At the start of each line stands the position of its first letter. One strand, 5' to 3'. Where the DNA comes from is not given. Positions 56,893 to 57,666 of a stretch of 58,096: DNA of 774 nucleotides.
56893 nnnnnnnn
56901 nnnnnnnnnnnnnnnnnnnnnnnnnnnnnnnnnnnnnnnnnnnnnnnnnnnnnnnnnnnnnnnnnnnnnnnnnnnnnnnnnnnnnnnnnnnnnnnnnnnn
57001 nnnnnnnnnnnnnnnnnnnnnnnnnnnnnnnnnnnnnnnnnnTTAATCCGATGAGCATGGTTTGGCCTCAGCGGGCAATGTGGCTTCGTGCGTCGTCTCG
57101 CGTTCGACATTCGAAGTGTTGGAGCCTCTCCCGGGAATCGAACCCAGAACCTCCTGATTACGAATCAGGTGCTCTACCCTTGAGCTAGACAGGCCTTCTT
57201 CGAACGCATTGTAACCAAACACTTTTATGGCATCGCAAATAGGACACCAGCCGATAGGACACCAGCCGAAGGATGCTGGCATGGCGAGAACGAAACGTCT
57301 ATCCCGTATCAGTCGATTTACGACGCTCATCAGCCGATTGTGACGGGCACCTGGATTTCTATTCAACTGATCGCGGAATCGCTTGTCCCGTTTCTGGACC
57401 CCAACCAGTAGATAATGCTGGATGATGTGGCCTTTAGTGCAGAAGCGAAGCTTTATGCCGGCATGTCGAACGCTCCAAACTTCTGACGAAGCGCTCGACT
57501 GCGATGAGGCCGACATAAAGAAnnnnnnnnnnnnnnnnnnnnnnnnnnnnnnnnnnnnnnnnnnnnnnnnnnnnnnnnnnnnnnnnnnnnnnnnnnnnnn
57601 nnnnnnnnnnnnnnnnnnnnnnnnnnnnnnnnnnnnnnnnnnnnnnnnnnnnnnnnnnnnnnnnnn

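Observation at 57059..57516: The only tRNA gene sits as cargo between an F arm and an R arm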

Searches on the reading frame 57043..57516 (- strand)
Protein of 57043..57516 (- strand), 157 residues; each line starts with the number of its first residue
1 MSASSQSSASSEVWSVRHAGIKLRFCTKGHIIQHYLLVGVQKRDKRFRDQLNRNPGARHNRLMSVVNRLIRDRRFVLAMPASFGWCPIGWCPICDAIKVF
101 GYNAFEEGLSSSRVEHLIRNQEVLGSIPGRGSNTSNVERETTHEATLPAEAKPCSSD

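Call 75: find_homologous_proteins(query=window:57043-57516:-, max_evalue=0.001)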
Query window:57043-57516:- (157 aa): 1 proteins with E <= 0.001 among 21 candidates.
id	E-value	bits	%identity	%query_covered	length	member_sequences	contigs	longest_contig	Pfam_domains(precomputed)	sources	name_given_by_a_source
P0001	5.8e-99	346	98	100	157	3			-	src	-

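Call 76: find_encoding_contigs(protein=P0001, flank=10000, max_places=10)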
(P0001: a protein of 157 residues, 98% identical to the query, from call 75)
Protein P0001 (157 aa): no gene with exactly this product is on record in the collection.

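Call 77: list_cluster_members(proteins=[P0001, window:57043-57516:-])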
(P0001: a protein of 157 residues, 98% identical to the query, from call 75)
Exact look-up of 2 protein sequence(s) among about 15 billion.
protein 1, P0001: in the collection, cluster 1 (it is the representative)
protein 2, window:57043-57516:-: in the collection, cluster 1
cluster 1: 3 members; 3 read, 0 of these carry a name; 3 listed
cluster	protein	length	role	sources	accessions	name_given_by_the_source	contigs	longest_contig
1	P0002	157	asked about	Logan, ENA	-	-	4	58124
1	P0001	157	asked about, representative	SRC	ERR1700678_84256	-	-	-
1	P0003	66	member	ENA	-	-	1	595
